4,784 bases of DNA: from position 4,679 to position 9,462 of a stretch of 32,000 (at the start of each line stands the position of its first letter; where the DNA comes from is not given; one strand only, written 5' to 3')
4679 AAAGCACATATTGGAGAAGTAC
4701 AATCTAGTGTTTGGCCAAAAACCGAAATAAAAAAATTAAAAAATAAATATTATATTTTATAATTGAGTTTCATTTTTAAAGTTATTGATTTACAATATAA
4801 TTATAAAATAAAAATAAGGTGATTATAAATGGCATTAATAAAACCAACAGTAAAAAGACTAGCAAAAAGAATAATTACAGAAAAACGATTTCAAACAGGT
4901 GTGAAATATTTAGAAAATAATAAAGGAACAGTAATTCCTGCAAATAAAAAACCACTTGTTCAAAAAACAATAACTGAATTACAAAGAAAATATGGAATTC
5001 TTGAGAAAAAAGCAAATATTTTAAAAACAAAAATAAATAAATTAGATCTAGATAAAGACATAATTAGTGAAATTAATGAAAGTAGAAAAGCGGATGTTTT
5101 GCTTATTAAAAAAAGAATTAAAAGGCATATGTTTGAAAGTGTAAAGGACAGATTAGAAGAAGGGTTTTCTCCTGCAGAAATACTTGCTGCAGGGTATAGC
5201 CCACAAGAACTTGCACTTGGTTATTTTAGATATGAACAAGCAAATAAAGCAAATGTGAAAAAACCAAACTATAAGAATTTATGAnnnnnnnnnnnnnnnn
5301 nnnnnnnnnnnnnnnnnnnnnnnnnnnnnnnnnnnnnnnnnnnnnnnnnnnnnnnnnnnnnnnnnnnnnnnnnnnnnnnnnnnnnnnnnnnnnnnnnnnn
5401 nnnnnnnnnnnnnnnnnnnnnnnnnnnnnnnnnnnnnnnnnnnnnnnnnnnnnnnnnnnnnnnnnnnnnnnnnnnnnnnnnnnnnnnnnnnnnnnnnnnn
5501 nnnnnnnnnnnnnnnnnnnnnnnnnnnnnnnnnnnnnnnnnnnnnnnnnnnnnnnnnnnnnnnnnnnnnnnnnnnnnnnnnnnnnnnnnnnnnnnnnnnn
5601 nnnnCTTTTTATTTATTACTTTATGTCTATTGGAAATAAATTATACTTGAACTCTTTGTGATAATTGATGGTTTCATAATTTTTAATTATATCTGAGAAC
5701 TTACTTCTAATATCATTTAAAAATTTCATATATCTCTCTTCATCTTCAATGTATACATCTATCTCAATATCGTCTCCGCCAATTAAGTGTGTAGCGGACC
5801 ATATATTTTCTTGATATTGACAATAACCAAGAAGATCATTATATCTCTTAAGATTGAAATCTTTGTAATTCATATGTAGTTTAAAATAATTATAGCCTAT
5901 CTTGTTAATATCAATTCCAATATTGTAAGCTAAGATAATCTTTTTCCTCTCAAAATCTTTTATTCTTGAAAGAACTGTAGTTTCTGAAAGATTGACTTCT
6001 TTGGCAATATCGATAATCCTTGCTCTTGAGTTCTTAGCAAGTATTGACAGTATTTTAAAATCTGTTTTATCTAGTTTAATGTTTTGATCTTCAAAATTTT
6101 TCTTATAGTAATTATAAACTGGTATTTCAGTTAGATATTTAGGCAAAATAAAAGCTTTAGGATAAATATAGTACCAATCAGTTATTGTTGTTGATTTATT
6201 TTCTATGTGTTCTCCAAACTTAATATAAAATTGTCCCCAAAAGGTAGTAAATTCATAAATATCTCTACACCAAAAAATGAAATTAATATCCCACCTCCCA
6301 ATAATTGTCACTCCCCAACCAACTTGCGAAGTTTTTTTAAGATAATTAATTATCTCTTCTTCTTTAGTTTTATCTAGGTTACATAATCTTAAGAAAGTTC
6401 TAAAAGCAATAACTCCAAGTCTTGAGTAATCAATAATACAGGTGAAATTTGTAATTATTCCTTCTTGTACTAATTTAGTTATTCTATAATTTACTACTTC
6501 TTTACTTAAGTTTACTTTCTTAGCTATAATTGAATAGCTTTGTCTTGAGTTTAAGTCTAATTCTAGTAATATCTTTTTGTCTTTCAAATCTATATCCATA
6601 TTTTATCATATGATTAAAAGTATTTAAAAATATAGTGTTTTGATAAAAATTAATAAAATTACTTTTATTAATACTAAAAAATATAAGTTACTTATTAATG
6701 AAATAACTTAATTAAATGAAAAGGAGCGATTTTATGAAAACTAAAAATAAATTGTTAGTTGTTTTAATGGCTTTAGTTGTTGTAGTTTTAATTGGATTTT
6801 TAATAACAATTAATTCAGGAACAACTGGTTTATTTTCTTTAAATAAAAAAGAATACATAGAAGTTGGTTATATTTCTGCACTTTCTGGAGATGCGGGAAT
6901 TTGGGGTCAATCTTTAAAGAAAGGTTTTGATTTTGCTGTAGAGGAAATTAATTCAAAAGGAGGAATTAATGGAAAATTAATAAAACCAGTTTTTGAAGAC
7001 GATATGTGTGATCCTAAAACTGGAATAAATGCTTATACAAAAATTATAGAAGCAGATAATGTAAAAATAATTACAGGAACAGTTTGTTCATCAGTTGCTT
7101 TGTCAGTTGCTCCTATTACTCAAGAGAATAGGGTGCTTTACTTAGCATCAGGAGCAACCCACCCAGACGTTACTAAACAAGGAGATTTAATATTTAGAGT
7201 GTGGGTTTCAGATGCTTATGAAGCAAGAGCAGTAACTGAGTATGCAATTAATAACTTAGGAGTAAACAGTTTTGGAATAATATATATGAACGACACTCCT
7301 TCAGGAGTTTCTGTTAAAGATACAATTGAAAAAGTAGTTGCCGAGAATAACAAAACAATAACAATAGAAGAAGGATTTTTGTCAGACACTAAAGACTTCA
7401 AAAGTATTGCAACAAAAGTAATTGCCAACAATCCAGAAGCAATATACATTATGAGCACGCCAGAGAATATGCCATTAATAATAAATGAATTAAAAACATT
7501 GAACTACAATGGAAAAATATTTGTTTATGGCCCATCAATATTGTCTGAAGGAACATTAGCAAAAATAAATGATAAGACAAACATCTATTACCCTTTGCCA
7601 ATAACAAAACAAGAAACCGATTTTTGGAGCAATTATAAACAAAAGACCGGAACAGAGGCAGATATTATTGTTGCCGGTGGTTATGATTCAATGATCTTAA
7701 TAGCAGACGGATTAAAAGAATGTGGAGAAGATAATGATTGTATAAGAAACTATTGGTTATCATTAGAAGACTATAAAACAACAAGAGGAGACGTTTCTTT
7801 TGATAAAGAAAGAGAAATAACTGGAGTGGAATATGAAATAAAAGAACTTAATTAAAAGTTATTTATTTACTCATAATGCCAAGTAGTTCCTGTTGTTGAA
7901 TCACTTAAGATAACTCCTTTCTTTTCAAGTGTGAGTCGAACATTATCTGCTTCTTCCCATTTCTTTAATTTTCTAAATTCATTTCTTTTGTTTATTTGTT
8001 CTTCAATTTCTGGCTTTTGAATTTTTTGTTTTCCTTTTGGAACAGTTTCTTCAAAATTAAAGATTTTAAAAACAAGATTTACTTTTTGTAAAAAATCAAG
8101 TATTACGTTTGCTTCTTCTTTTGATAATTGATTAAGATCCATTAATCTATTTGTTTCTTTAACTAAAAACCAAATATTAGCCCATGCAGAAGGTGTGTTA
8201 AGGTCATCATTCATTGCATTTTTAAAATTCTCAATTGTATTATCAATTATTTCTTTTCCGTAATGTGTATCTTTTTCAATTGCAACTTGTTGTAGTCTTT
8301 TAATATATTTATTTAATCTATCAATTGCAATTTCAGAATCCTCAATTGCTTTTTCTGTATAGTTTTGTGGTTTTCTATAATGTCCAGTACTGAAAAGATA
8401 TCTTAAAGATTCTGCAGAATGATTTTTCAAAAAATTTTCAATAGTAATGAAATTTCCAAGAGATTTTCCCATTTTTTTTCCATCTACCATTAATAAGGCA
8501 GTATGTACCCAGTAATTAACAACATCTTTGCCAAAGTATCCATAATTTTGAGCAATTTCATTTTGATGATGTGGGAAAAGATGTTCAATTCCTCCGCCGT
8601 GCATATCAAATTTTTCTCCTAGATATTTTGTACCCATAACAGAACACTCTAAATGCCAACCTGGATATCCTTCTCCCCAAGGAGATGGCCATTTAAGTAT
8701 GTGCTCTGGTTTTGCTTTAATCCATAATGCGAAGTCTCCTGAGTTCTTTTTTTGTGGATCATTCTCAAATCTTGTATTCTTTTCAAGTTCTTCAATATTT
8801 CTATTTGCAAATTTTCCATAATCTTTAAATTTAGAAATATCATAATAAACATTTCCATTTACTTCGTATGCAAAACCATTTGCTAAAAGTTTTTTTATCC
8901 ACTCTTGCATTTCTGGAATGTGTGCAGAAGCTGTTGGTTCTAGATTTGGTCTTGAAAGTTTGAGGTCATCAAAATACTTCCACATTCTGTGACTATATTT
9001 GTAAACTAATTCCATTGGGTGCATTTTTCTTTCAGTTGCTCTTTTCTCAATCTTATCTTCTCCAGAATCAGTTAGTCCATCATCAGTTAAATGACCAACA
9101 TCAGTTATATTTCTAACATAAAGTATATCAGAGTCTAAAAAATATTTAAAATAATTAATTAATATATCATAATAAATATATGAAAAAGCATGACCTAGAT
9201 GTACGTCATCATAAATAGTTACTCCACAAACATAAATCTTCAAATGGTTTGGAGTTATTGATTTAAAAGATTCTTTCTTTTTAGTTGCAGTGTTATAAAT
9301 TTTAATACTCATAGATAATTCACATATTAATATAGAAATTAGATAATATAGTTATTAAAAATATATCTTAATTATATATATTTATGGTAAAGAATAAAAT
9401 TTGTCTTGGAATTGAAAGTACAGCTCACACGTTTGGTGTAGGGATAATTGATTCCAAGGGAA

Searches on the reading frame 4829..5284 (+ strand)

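Call 11: search_protein_families(library=pfam, proteins=[window:4829-5284:+], max_evalue=0.01)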
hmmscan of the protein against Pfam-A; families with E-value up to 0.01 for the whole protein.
window:4829-5284:+ (151 aa): 1 family
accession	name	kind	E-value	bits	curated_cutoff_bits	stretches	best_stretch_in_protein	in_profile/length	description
PF25296.1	Decapeptide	-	0.0051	17.1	45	1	111-141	40-70/74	Decapeptide repeat region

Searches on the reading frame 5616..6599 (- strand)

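Call 11: search_protein_families(library=pfam, proteins=[window:5616-6599:-], max_evalue=0.01)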
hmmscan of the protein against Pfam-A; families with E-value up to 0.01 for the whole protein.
window:5616-6599:- (327 aa): 7 families
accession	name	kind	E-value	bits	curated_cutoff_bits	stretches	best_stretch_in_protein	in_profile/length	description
PF13412.12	HTH_24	-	4e-25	87.6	21.9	2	176-222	1-47/48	Winged helix-turn-helix DNA-binding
PF13404.12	HTH_AsnC-type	-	1.2e-21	76.6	27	2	176-215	1-40/42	AsnC-type helix-turn-helix domain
PF01047.28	MarR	-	4.2e-08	33.4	24.6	1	178-220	3-45/59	MarR family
PF22451.2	NirdL-like_HTH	-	2e-07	30.9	27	1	197-222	21-46/47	Siroheme decarboxylase NirDL-like HTH domain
PF13545.12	HTH_Crp_2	-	0.001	19.4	27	0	24-58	27-64/70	Crp-like helix-turn-helix domain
PF13518.12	HTH_28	-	0.0045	17.5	25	0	186-219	6-39/52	Helix-turn-helix domain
PF01978.25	TrmB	-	0.0046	17.2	25.6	0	175-219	5-49/68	Sugar-specific transcriptional regulator TrmB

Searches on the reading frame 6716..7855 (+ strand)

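Call 99: search_protein_families(library=pfam, proteins=[window:6716-7855:+], max_evalue=0.0001)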
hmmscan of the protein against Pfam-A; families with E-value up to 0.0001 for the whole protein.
window:6716-7855:+ (379 aa): 3 families
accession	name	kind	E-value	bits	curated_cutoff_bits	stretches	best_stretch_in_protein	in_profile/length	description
PF13458.12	Peripla_BP_6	-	4.2e-51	175.1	31.7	1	48-364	2-324/343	Periplasmic binding protein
PF01094.35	ANF_receptor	-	1.3e-25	90.7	25.4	1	70-378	5-350/353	Receptor family ligand binding region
PF13433.12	Peripla_BP_5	-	1.4e-12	47.8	27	1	48-245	1-194/363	Periplasmic binding protein domain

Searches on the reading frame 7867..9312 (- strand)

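Call 99: search_protein_families(library=pfam, proteins=[window:7867-9312:-], max_evalue=0.0001)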
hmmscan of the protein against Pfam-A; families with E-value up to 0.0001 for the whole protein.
window:7867-9312:- (481 aa): 4 families
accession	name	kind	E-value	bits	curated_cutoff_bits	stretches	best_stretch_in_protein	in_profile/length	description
PF01406.26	tRNA-synt_1e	-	1.2e-101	340.5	27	1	16-326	2-299/301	tRNA synthetases class I (C) catalytic domain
PF09334.17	tRNA-synt_1g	-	9.3e-13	48.1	20.1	1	35-161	12-126/391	tRNA synthetases class I (M)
PF09190.17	DALR_2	-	4.3e-10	40.4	22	1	362-418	1-56/57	DALR domain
PF00133.28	tRNA-synt_1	-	2.3e-05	23.8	22.7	0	269-311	364-406/414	tRNA synthetases class I (I, L, M and V)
